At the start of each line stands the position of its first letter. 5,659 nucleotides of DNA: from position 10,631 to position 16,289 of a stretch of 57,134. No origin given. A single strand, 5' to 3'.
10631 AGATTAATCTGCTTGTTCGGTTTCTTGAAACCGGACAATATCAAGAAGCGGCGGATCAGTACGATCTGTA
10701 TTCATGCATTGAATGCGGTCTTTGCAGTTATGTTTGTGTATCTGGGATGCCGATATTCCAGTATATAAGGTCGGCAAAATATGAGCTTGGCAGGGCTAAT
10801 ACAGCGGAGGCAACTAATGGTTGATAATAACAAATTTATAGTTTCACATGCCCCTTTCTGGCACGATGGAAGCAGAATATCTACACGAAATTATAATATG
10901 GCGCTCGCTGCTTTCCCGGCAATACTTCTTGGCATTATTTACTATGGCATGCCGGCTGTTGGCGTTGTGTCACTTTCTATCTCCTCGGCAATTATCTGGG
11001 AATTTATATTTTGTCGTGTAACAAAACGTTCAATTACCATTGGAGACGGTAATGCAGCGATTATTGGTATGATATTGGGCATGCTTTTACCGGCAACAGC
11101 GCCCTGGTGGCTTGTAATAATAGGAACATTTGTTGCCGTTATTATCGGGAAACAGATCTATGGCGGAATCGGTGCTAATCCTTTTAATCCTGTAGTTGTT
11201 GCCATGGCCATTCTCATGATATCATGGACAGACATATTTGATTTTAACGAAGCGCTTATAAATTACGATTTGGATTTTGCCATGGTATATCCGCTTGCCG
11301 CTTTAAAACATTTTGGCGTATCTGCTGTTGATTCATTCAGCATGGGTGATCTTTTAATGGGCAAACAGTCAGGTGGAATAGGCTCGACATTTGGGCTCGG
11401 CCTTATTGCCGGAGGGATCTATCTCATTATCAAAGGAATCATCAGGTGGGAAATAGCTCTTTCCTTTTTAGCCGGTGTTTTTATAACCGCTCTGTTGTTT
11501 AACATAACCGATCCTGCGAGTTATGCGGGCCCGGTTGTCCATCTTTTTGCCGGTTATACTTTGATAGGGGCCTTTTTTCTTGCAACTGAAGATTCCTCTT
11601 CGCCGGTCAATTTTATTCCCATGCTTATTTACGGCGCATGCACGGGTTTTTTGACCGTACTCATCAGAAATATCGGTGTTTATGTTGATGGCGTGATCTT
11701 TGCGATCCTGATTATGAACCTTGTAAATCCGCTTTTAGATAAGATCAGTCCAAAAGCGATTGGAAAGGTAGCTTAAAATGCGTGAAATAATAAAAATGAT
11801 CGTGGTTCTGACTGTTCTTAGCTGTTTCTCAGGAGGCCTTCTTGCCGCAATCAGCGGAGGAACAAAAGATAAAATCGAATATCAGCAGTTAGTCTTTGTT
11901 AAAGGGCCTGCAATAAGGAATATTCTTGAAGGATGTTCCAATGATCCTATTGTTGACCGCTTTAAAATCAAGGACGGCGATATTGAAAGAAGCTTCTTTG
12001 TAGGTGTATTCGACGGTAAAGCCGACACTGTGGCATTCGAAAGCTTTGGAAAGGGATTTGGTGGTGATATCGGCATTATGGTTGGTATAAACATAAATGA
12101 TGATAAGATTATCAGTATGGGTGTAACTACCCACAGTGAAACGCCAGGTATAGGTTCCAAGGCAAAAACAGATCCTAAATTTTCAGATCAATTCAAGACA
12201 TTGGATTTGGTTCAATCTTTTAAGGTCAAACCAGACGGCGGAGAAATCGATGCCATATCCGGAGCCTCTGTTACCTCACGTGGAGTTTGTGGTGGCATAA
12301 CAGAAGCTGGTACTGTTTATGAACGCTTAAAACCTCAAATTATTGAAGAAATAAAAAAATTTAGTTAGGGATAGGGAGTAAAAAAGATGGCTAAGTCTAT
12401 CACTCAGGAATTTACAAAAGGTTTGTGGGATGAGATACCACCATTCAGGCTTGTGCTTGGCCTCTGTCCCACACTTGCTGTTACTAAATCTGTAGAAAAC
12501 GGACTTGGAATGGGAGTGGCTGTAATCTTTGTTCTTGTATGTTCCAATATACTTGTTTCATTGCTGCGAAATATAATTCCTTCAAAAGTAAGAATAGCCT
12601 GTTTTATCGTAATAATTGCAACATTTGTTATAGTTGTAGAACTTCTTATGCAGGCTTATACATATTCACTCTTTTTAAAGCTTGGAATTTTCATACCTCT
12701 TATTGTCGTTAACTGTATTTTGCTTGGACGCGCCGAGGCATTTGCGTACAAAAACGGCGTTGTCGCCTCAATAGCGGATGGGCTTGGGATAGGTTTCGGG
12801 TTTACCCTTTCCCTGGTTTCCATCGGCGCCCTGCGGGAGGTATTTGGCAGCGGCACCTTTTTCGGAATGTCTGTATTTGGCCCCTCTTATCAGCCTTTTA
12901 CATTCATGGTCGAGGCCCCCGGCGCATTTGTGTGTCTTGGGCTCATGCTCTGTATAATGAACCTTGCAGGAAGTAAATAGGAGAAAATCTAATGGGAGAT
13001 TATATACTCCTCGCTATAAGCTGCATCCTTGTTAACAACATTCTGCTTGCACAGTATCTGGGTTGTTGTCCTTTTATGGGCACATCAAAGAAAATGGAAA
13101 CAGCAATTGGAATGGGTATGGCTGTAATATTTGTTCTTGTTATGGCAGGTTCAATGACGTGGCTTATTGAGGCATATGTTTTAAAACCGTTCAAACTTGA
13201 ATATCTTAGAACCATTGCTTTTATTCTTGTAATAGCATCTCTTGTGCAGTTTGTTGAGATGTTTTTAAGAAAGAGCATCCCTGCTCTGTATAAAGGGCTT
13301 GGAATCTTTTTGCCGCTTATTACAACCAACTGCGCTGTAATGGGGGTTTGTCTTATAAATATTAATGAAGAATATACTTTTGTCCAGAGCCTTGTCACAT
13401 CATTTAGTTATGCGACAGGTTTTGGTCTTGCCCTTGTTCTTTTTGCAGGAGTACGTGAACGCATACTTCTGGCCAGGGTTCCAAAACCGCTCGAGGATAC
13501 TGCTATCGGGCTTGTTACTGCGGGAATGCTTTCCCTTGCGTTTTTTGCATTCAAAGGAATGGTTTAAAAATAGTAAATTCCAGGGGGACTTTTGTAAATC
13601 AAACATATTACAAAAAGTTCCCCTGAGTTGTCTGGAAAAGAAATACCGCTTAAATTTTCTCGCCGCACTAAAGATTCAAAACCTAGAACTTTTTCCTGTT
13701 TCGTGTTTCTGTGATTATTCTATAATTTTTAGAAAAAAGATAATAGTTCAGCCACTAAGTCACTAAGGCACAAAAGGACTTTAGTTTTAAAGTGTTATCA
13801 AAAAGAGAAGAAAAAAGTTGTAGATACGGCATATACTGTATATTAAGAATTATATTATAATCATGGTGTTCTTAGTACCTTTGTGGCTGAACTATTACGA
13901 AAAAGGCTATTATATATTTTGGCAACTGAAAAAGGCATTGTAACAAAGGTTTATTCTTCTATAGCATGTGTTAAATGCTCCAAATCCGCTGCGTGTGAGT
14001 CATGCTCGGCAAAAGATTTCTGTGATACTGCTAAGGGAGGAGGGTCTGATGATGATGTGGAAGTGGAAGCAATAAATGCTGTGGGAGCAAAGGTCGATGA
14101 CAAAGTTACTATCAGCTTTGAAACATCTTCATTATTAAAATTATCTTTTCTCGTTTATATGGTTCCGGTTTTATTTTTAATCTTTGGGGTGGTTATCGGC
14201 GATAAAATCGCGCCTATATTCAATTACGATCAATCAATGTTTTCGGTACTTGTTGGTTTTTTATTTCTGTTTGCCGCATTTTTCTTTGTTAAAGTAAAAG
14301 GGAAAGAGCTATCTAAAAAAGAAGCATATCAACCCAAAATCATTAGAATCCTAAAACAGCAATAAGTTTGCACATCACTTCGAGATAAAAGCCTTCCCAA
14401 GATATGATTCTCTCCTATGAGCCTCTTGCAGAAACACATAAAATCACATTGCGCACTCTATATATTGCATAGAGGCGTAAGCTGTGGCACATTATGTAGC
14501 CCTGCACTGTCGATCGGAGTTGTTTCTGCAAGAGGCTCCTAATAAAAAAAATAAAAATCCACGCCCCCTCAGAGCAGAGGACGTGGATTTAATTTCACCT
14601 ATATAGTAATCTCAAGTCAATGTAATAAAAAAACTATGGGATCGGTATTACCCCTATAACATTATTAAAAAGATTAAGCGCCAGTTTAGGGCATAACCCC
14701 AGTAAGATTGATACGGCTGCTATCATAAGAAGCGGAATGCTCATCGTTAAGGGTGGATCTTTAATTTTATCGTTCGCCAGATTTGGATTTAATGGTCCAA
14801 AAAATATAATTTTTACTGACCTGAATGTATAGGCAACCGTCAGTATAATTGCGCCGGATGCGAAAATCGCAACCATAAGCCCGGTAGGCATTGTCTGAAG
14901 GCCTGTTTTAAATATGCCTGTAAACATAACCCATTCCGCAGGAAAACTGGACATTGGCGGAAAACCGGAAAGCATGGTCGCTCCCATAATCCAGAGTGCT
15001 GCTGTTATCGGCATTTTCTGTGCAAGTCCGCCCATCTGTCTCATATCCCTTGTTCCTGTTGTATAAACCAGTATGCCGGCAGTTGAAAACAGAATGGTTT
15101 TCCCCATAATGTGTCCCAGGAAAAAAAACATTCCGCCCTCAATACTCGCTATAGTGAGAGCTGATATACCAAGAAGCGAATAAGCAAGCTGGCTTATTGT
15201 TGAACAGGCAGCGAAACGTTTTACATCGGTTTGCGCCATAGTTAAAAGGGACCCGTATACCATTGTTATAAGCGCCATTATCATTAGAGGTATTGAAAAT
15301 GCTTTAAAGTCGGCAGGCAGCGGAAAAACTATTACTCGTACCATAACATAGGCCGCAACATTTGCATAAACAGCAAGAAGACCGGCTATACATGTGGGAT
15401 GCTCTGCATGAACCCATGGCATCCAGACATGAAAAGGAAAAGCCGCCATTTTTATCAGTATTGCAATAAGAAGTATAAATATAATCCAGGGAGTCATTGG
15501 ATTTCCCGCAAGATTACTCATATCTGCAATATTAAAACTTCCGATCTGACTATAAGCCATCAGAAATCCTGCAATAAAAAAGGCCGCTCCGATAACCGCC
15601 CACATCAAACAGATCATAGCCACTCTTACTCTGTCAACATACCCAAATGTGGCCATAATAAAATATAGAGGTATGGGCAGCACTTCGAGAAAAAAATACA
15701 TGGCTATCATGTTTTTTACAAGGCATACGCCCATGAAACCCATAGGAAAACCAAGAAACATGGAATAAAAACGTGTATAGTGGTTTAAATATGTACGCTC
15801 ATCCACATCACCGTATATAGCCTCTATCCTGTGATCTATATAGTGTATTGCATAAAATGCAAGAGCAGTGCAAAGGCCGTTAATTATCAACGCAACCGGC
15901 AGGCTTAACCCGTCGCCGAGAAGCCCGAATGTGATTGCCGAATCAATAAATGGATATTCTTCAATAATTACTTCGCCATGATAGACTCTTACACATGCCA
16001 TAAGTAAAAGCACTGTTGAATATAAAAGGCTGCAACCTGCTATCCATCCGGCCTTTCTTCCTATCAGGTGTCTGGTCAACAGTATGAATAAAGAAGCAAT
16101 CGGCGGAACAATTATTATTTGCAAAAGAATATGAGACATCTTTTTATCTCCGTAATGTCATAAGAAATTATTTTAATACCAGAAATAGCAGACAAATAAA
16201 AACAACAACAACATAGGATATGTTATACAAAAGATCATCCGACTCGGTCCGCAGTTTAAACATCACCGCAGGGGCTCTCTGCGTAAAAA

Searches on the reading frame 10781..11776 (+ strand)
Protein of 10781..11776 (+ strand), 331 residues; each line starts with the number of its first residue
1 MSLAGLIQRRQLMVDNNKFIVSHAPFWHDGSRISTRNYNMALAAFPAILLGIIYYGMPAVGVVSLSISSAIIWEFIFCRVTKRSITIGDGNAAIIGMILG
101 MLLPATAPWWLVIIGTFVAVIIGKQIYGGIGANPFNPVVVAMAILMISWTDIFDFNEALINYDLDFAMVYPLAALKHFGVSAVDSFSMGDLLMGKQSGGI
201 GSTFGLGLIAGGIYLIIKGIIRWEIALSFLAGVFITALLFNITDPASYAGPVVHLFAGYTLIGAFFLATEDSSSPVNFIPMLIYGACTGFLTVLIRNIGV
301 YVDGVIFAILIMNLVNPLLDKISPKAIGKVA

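Call 64: search_protein_families(library=pfam, proteins=[window:10781-11776:+], max_evalue=0.0001)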
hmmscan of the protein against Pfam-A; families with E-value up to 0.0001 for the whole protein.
window:10781-11776:+ (331 aa): 1 family
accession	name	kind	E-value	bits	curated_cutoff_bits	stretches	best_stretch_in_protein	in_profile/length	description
PF03116.20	NQR2_RnfD_RnfE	-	1.7e-89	300.6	27.7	1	21-327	2-295/296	NQR2, RnfD, RnfE family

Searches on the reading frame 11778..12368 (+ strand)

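Call 64: search_protein_families(library=pfam, proteins=[window:11778-12368:+], max_evalue=0.0001)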
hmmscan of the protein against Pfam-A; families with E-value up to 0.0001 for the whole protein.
window:11778-12368:+ (196 aa): 1 family
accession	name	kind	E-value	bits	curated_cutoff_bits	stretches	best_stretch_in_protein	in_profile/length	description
PF04205.19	FMN_bind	-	1.4e-16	61.3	22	1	93-177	1-75/77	FMN-binding domain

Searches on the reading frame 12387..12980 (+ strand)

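Call 64: search_protein_families(library=pfam, proteins=[window:12387-12980:+], max_evalue=0.0001)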
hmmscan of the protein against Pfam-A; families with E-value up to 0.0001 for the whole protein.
window:12387-12980:+ (197 aa): 1 family
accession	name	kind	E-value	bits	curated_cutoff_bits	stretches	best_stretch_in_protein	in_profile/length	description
PF02508.19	Rnf-Nqr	-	1.5e-64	217.7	23.8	1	7-187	3-173/174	Rnf-Nqr subunit, membrane protein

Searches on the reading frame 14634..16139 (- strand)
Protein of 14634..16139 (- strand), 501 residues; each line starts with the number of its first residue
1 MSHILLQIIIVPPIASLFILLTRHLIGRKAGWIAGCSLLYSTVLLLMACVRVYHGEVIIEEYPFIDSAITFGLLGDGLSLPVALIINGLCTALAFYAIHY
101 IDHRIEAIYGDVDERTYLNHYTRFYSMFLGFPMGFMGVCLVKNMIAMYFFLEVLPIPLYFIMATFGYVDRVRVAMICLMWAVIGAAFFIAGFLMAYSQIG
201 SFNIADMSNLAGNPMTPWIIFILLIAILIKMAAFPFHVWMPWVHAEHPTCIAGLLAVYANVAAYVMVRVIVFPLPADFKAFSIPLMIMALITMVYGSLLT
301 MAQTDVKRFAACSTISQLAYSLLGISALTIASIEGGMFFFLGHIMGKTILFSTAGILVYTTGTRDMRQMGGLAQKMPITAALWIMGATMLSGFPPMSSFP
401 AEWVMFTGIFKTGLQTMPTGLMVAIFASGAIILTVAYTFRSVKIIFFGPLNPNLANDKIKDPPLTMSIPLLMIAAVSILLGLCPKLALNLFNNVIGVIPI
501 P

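Call 46: search_protein_families(library=pfam, proteins=[window:14634-16139:-], max_evalue=0.001)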
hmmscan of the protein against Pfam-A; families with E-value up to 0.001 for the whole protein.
window:14634-16139:- (501 aa): 2 families
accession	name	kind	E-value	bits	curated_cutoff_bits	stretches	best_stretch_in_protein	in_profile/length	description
PF00361.26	Proton_antipo_M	-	1.1e-50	173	21.5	1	142-417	2-283/294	NADH:quinone oxidoreductase/Mrp antiporter, TM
PF00662.26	Proton_antipo_N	-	0.00029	21.1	24.5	0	68-103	8-43/51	NADH-Ubiquinone oxidoreductase (complex I), chain 5 N-terminus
